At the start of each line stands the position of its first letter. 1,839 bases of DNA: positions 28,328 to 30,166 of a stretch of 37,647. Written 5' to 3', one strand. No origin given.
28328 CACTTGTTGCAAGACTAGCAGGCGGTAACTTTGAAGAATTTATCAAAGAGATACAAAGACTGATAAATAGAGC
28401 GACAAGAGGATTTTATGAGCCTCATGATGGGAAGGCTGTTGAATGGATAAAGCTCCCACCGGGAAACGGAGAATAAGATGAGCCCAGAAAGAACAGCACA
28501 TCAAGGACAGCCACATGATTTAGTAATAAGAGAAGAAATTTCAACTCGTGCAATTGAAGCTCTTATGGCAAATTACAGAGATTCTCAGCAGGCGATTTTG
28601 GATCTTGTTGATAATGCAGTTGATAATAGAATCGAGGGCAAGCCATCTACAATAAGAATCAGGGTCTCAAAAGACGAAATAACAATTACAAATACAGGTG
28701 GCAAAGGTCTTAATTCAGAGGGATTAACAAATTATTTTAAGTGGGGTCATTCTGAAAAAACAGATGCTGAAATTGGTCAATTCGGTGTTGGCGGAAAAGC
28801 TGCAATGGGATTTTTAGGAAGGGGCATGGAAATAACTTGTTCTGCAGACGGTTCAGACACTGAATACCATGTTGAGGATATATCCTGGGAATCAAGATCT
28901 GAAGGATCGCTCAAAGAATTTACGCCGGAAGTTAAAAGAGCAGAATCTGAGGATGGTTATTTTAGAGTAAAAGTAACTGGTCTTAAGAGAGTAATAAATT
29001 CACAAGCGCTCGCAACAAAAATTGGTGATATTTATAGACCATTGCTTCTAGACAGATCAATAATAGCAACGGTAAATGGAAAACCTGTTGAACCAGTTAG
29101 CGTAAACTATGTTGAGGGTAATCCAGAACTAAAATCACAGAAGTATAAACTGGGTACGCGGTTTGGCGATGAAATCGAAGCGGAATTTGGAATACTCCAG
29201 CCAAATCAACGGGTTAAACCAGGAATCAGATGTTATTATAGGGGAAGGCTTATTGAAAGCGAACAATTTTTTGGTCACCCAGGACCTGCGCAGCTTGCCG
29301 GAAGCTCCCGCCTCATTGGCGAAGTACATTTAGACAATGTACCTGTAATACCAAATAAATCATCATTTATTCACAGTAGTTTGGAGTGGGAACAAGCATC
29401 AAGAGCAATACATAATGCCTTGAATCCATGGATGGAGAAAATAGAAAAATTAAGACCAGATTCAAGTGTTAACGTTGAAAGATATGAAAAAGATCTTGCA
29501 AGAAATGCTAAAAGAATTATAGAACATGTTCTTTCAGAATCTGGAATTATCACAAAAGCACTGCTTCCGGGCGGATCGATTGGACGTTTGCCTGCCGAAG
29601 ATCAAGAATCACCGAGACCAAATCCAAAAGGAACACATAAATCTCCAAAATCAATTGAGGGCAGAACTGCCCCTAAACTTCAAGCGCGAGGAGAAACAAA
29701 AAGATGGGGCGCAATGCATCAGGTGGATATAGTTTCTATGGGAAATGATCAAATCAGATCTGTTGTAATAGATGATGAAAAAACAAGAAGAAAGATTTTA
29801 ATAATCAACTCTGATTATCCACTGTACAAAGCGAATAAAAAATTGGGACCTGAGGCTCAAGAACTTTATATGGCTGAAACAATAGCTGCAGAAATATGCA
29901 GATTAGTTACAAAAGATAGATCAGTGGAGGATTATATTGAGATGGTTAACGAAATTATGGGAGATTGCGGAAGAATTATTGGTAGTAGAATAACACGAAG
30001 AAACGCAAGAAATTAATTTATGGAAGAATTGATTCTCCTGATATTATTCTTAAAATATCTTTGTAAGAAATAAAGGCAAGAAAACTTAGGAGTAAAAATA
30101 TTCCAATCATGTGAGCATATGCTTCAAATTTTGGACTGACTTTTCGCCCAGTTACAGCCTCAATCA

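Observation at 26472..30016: Stand-alone operon: dual winged-helix coiled-coil protein plus MORC/GHKL-type ATPase, inserted between pgl and rseP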

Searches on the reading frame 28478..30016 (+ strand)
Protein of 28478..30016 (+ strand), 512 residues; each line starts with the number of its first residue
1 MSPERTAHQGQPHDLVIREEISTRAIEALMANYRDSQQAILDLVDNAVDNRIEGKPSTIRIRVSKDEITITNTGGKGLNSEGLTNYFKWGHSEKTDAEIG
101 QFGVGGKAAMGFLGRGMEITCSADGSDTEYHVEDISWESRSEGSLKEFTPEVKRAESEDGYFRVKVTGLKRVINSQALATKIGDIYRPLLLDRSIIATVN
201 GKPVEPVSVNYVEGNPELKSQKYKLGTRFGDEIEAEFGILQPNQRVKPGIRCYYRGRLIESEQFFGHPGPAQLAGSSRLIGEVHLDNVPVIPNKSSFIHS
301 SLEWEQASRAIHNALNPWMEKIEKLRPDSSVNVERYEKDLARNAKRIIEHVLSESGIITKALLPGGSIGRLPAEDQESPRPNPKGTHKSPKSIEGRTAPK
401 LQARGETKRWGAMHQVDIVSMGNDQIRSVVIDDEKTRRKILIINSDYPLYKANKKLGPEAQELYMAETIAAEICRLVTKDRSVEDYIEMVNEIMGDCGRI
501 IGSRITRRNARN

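Call 3: search_protein_families(library=pfam, proteins=[window:28478-30016:+], max_evalue=1)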
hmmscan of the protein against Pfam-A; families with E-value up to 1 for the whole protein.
window:28478-30016:+ (512 aa): 3 families
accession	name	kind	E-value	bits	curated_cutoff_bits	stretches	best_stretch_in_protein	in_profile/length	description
PF13589.12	HATPase_c_3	-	5.1e-09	36.7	25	1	36-148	3-119/137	Histidine kinase-, DNA gyrase B-, and HSP90-like ATPase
PF02518.31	HATPase_c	-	9.3e-05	23.3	26.4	1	36-105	6-76/111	Histidine kinase-, DNA gyrase B-, and HSP90-like ATPase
PF04820.20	Trp_halogenase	-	0.28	10.4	21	1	156-208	200-253/458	Tryptophan halogenase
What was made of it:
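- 28478..30016 (+): Gene 2, the MORC-type GHKL+S5 ATPase (512 aa). Pfam HATPase_c_3 36.7 bits against a cut-off of 25 (call 3).
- On GHKL (Bergerat-fold) ATPase superfamily: Pfam HATPase_c_3 is above its gathering score (call 3).
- Checked: Pfam HATPase_c_3 scores 36.7 bits against a cut-off of 25 (call 3).
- Pfam HATPase_c_3 passes its cut-off (call 3).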

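Call 4: search_protein_families(library=padloc, proteins=[window:28478-30016:+], max_evalue=1)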
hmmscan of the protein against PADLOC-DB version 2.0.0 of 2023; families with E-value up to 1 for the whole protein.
window:28478-30016:+ (512 aa): 1 family
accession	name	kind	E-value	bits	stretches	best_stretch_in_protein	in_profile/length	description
PDLC03964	TmtA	-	0.0006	15.9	1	40-105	50-117/1538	-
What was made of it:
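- On Known anti-phage defence systems (PADLOC-DB v2.0.0): Gene 2 has only TmtA at E 6e-4, over residues 40-105 (call 4).
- Closest known: Shedu type I-D / paraMORC3. Different: The TmtA similarity covers only about 66 residues of a 1538-position profile (call 4).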

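Call 5: search_protein_families(library=ncbifam, proteins=[window:28478-30016:+], max_evalue=1)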
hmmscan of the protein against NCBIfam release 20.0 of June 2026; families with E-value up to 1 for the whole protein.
window:28478-30016:+ (512 aa): 4 families
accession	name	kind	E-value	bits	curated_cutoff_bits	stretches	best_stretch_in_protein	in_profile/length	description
NF047352.1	P_loop_sacsin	domain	5.3e-08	33.2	50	1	38-109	2-70/80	sacsin N-terminal ATP-binding-like domain-containing protein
NF004189.0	PRK05644.1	subfamily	0.058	11.7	740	1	39-78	43-82/641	DNA gyrase subunit B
NF052314.1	T9SS_HK_PorY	subfamily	0.067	12.2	350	1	42-94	331-382/418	PorY family sensor histidine kinase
TIGR03659.1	IsdE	equivalog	0.16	11.2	298.65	1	309-344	77-112/292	heme ABC transporter substrate-binding protein IsdE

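Call 6: search_protein_families(library=phrogs, proteins=[window:28478-30016:+], max_evalue=1)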
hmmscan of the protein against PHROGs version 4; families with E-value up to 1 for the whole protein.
window:28478-30016:+ (512 aa): 1 family
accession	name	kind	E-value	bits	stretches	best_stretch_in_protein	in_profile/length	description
phrog_6077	-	unknown function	0.00021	21.5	1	37-115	19-90/366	-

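Call 9: search_solved_structures(query=window:28478-30016:+, max_evalue=1, show_alignments=2)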
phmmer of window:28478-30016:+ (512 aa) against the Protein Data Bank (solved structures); distinct sequences matched with E-value up to 1: 4.
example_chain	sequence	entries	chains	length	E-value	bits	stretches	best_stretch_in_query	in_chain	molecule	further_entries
6o1e_A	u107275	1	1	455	0.0054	18.9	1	38-116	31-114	MORC family CW-type zinc finger protein 3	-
5ix1_A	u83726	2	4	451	0.016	17.3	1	38-116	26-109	MORC family CW-type zinc finger protein 3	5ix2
7k7t_A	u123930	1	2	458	0.021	16.9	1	22-117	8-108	Isoform 3 of MORC family CW-type zinc finger protein 4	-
4hz5_A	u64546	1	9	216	0.37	12.8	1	36-119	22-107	DNA topoisomerase IV, B subunit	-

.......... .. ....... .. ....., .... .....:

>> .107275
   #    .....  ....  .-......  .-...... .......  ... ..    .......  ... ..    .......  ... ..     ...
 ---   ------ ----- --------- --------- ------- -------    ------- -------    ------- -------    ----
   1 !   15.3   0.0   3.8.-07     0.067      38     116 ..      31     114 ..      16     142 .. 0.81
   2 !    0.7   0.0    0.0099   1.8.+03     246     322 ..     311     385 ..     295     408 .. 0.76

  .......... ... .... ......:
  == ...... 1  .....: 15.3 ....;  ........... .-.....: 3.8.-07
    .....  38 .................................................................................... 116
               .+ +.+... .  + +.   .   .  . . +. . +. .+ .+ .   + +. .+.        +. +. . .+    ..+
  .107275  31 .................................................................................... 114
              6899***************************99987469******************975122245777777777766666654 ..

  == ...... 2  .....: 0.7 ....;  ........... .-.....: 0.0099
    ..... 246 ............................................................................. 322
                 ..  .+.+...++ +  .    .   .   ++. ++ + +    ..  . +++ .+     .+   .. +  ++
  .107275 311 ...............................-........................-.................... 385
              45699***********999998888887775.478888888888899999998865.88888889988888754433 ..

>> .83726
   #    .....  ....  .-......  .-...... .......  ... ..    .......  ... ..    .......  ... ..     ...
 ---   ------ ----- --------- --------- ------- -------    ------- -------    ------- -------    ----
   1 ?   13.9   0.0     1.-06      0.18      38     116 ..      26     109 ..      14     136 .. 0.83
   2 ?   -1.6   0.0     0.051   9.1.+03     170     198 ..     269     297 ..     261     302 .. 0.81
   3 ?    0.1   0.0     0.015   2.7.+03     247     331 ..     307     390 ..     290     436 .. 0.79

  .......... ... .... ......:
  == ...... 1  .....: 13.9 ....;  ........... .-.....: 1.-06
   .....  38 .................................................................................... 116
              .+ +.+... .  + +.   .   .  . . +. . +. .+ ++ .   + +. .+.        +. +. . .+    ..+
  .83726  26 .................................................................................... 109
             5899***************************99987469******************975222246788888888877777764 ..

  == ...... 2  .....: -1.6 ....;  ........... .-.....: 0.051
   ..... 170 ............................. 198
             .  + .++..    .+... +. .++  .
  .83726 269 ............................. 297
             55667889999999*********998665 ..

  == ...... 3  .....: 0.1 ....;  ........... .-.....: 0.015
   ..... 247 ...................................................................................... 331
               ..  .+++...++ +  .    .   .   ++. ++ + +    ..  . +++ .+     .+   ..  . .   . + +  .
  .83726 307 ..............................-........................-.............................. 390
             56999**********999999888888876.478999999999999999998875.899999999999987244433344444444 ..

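Call 12: find_homologous_proteins(query=window:28478-30016:+)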
Query window:28478-30016:+ (512 aa): 87 proteins with E <= 0.001 among 8000 candidates.
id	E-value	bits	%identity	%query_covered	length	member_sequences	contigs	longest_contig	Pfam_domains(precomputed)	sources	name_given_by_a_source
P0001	3.8e-196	671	59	100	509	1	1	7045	PF13589.13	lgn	-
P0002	2.2e-190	652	59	100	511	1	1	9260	PF13589.13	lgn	-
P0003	2.8e-188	645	57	99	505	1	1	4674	PF13589.13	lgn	-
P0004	8.5e-187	640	57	100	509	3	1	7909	PF13589.13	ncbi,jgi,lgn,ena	-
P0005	4.5e-182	624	55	97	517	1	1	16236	PF13589.13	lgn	-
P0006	1.1e-178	613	55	97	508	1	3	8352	PF13589.13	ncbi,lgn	-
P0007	3.1e-177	609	55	97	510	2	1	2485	PF13589.13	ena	-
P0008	1.4e-176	606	55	98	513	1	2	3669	-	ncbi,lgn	-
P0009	1.9e-176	606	55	99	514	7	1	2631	PF13589.13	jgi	-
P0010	8.2e-173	594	55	97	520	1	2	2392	PF02518.32,PF13589.13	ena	-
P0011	3.2e-172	592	53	97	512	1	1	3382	PF13589.13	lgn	-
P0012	5.7e-172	591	56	96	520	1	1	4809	-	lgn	-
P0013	1.1e-171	590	54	96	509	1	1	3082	-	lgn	-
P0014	2.1e-171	589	55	96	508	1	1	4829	PF13589.13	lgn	-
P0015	1.2e-170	587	54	99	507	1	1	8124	PF13589.13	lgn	-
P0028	2.4e-166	573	52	97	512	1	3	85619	-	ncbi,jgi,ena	-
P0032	1.3e-164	567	52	99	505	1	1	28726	PF13589.13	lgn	-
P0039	3.1e-160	552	51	98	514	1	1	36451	PF13589.13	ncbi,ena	-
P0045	2.5e-156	540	50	96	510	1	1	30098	-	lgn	-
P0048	3.2e-154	533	50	96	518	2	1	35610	PF02518.32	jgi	jgi:hypothetical protein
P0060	6.8e-138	479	45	100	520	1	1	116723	PF13589.13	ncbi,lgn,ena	-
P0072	7.6e-116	406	44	90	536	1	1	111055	PF13589.13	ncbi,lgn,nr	ncbi:MAG: ATP-binding protein [Candidatus Daviesbacteria bacterium]|nr:ATP-binding protein [Candidat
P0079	7.5e-68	248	33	97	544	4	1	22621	-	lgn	-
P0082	1.7e-59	220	31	94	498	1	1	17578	PF13589.13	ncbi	-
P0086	1.9e-17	81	25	85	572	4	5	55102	-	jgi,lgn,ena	-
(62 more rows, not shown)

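Call 15: find_encoding_contigs(protein=P0060, flank=8000, max_places=2)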
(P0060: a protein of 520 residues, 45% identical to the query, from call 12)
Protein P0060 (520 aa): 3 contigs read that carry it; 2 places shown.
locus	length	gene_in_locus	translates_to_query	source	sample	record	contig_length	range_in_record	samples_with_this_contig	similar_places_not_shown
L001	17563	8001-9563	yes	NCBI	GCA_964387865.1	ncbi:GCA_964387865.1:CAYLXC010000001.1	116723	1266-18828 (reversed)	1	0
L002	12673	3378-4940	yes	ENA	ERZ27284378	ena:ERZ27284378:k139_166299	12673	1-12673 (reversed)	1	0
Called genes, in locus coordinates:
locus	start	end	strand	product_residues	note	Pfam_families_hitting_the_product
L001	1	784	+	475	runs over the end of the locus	-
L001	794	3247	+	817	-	-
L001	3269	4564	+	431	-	-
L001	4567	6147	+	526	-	-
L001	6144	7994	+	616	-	-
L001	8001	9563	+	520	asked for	PF13589:HATPase_c_3 (weak)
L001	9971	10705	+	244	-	PF00160:Pro_isomerase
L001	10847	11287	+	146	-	PF22811:Zn_ribbon_NrdR, PF03477:ATP-cone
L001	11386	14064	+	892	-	PF00317:Ribonuc_red_lgN, PF02867:Ribonuc_red_lgC, PF12637:TSCPD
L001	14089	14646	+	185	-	-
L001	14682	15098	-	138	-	-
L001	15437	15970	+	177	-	PF02572:CobA_CobO_BtuR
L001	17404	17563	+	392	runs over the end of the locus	PF00004:AAA, PF22667:Lon_lid, PF05362:Lon_C, PF13541:ChlI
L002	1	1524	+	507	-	?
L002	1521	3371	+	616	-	-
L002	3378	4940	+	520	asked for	PF13589:HATPase_c_3 (weak)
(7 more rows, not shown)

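Call 16: find_encoding_contigs(protein=P0072, flank=8000, max_places=2)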
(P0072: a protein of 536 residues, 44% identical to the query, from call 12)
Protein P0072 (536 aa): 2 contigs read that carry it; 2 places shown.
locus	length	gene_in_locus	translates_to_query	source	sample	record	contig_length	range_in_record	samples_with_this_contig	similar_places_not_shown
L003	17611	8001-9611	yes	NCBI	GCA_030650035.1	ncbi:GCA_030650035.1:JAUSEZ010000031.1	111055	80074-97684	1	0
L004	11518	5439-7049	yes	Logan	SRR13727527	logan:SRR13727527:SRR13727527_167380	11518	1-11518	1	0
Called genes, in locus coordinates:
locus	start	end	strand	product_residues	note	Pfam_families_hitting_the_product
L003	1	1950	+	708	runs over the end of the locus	PF17191:RecG_wedge, PF01336:tRNA_anti-codon, PF00270:DEAD, PF04851:ResIII, PF00271:Helicase_C, PF22590:Cas3-like_C_2 (weak), PF19833:RecG_dom3_C (weak)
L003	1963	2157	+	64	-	PF01783:Ribosomal_L32p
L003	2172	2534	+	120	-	PF01029:NusB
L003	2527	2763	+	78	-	-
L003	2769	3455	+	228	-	PF14622:Ribonucleas_3_3, PF00636:Ribonuclease_3, PF22892:DSRM_MRPL44 (weak), PF00035:dsrm, PF14709:DND1_DSRM (weak)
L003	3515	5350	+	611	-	-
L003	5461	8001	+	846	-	-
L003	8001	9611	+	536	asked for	PF13589:HATPase_c_3 (weak)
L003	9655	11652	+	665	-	-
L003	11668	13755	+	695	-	-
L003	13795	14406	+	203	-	-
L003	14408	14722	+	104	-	PF13083:KH_KhpA-B, PF07650:KH_2 (weak), PF00013:KH_1 (weak)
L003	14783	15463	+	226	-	PF01746:tRNA_m1G_MT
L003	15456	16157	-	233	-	-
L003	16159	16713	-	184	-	-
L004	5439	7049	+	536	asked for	PF13589:HATPase_c_3 (weak)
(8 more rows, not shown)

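Call 17: find_encoding_contigs(protein=P0028, flank=8000, max_places=2)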
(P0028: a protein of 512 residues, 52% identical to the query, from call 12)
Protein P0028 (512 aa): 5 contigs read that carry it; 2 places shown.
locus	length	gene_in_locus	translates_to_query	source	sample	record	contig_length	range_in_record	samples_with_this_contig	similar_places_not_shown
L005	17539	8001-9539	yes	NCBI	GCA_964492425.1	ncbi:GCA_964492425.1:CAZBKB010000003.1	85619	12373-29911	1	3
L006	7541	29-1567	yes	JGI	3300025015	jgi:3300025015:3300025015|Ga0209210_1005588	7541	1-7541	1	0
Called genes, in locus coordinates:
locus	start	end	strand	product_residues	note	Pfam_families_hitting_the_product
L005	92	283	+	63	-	PF00584:SecE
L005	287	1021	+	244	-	PF02357:NusG, PF00467:KOW (faint)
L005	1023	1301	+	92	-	-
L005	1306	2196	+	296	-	PF13354:Beta-lactamase2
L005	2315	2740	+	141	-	PF03946:Ribosomal_L11_N, PF00298:Ribosomal_L11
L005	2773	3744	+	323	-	PF00687:Ribosomal_L1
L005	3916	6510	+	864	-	-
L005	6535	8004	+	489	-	PF00486:Trans_reg_C (faint)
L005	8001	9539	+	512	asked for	-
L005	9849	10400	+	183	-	PF00466:Ribosomal_L10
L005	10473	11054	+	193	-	PF16320:Ribosomal_L12_N, PF00542:Ribosomal_L12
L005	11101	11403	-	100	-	PF13620:CarboxypepD_reg, PF13715:CarbopepD_reg_2 (weak)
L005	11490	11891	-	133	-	PF13473:Cupredoxin_1, PF00127:Copper-bind (weak)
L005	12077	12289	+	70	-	PF12728:HTH_17, PF13411:MerR_1, PF00376:MerR (weak)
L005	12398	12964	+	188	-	PF20803:PaaX_M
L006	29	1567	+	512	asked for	-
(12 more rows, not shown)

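Call 19: find_encoding_contigs(protein=P0039, flank=8000, max_places=1)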
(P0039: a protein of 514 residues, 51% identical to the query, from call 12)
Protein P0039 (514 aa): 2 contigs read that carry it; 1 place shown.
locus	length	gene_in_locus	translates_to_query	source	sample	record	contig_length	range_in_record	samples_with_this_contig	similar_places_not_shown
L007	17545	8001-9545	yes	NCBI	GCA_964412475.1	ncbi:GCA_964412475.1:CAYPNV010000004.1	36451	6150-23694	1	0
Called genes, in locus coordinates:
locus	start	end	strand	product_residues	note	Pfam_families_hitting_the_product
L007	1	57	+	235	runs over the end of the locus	PF11139:SfLAP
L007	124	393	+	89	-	PF03477:ATP-cone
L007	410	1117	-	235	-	-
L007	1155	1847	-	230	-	PF03734:YkuD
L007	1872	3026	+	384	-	PF13229:Beta_helix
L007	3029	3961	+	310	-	PF00768:Peptidase_S11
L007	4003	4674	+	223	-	PF00160:Pro_isomerase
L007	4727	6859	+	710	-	-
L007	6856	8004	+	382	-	-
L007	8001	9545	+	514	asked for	PF13589:HATPase_c_3 (weak)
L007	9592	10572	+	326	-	-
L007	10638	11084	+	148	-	PF22811:Zn_ribbon_NrdR, PF03477:ATP-cone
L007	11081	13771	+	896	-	PF00317:Ribonuc_red_lgN, PF02867:Ribonuc_red_lgC, PF12637:TSCPD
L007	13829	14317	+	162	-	-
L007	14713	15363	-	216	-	PF01797:Y1_Tnp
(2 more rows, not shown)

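Call 20: find_encoding_contigs(protein=P0048, flank=8000, max_places=1)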
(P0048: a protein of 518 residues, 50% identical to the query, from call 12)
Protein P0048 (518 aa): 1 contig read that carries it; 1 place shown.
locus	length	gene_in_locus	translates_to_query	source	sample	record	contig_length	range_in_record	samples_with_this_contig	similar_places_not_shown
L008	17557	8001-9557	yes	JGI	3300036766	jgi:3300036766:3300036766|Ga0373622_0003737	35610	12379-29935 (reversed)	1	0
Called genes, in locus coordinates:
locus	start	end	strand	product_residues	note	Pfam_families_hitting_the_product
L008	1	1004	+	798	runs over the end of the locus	-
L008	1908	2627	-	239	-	PF00696:AA_kinase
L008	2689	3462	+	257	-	-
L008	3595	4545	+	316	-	PF02899:Phage_int_SAM_1, PF13495:Phage_int_SAM_4 (weak), PF00589:Phage_integrase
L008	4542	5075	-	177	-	-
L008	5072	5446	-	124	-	-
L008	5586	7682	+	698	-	-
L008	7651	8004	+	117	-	-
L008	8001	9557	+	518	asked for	PF02518:HATPase_c (faint)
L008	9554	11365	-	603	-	PF00009:GTP_EFTU, PF01926:MMR_HSR1 (weak), PF22042:EF-G_D2, PF03144:GTP_EFTU_D2, PF14492:EFG_III (faint), PF00679:EFG_C, PF21018:BipA_C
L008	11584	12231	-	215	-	PF00300:His_Phos_1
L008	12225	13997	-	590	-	PF09972:DUF2207, PF20990:DUF2207_C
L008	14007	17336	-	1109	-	PF25596:CPSase_L_D1, PF02222:ATP-grasp, PF02786:CPSase_L_D2, PF02787:CPSase_L_D3, PF25596:CPSase_L_D1, PF02222:ATP-grasp, PF02786:CPSase_L_D2, PF07478:Dala_Dala_lig_C, +3 more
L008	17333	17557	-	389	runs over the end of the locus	PF00988:CPSase_sm_chain, PF00117:GATase, PF07722:Peptidase_C26 (weak)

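Call 21: find_encoding_contigs(protein=P0045, flank=8000, max_places=1)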
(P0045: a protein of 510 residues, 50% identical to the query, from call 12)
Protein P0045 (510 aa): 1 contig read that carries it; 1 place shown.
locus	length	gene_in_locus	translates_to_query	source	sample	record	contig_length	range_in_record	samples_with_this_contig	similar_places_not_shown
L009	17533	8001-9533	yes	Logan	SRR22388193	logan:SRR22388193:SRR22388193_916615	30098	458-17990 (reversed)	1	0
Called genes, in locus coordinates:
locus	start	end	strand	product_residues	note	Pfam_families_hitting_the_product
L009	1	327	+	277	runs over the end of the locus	PF00702:Hydrolase (faint), PF08282:Hydrolase_3 (weak)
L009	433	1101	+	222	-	PF01797:Y1_Tnp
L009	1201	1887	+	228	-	PF11967:RecO_N, PF02565:RecO_C (weak)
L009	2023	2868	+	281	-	-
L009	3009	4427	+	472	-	PF00587:tRNA-synt_2b, PF03129:HGTP_anticodon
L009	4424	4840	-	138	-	PF01850:PIN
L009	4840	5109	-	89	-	-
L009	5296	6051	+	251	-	-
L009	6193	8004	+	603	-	-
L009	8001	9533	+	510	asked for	-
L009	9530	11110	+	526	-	-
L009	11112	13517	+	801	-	-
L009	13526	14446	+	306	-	-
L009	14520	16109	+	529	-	PF13522:GATase_6, PF13537:GATase_7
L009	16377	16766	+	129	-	PF02381:MraZ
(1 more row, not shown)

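Call 30: find_related_loci(query=A1, collection=genome_contigs, flank=10000)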
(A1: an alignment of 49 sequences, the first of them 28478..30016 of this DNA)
Query A1 (512 aa) in genome_contigs; peptide patterns used: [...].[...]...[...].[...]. (x = any residue, [..] = any of these).
282 stretches matched a pattern; 104 encode a relative of the query (tblastn E <= 1e-3); the best 80 are kept; 80 distinct loci.
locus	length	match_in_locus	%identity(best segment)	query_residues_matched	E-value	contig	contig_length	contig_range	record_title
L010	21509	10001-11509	55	1-505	0e+0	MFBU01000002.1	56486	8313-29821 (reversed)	MAG: Candidatus Curtissbacteria bacterium RIFCSPLOWO2_02_41_11 rifcsplowo2_02_sub10_scaffold_11, whole genome shotgun se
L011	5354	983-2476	54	11-508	6e-177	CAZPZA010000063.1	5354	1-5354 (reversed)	MAG TPA_asm: uncultured Gammaproteobacteria bacterium isolate binchicken_co21_463 genome assembly, contig: NODE_19813_le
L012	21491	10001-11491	52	1-505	2e-160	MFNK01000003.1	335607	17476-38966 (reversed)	MAG: Candidatus Levybacteria bacterium RIFCSPHIGHO2_01_FULL_36_15b rifcsphigho2_01_scaffold_16, whole genome shotgun seq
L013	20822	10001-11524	45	2-511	1e-142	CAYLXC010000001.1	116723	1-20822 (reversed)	MAG TPA_asm: uncultured Gammaproteobacteria bacterium isolate SRP178908_co2_35 genome assembly, contig: NODE_14_length_1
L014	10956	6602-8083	37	23-508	1e-91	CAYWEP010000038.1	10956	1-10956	MAG TPA_asm: uncultured Gammaproteobacteria bacterium isolate SRP269290_co3_1003 genome assembly, contig: NODE_7472_leng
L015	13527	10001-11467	30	9-504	3e-67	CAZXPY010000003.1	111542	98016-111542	MAG TPA_asm: uncultured Gammaproteobacteria bacterium isolate binchicken_co134_1330 genome assembly, contig: NODE_419_le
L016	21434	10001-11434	32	10-512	1e-66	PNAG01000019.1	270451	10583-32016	MAG: Candidatus Dormiibacterota bacterium isolate palsa_840 73.20110800_P1D.25_contig_1486, whole genome shotgun sequenc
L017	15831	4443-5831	32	10-494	1e-65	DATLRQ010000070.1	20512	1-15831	MAG TPA_asm: Candidatus Micrarchaeaceae archaeon isolate SMAG_U13908 k141_938523, whole genome shotgun sequence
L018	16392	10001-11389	32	10-494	6e-65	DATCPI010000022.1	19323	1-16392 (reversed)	MAG TPA_asm: Candidatus Dormiibacterota bacterium isolate SMAG_U7223 k141_105842, whole genome shotgun sequence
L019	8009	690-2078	32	10-494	8e-64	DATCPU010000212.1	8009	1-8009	MAG TPA_asm: Candidatus Dormiibacterota bacterium isolate SMAG_U7235 k141_64034, whole genome shotgun sequence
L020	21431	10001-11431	31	15-498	1e-63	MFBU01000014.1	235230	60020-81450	MAG: Candidatus Curtissbacteria bacterium RIFCSPLOWO2_02_41_11 rifcsplowo2_02_sub10_scaffold_3, whole genome shotgun seq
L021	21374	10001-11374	33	15-494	1e-62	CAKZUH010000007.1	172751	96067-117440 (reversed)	MAG TPA_asm: uncultured Chloroflexi bacterium isolate SRR5457059_bin.0_CONCOCT_v1.1_MAG genome assembly, contig: ERZ7950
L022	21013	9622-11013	32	15-494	1e-62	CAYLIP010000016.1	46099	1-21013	MAG TPA_asm: uncultured Actinomycetes bacterium isolate SRP272529_co1_245 genome assembly, contig: NODE_989_length_46099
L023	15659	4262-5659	31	15-494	2e-62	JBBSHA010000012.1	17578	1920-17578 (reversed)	MAG: Candidatus Dormibacterales bacterium isolate LS2_sbin.55 LS2_sbin.55_K_856226_L_17578_cov_11.0000, whole genome sho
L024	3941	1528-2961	31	10-512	5e-62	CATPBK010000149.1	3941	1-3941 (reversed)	MAG: Candidatus Dormibacteraeota bacterium isolate S89_Bin_13 genome assembly, contig: S89_000000002414, whole genome sh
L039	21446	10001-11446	29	16-494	7e-58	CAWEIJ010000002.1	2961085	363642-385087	MAG: uncultured Chloroflexia bacterium isolate MFD06435.bin.2.178 genome assembly, contig: contig_19661, whole genome sh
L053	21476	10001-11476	31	12-497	5e-56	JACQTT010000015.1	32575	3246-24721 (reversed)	MAG: Chloroflexi bacterium isolate NC_groundwater_1418_Ag_S-0.65um_53_41 S_p65_S5_coassembly_k141_711713, whole genome s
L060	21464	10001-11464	29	16-494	1e-54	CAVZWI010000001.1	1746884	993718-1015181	MAG: uncultured Chloroflexia bacterium isolate MFD02416.bin.2.31 genome assembly, contig: contig_29965, whole genome sho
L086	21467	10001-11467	30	15-503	3e-50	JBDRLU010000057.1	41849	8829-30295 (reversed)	MAG: Chloroflexota bacterium isolate MEGAHIT-group-1.796 k141_1591106, whole genome shotgun sequence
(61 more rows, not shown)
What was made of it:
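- The family has a sporadic distribution (call 30).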
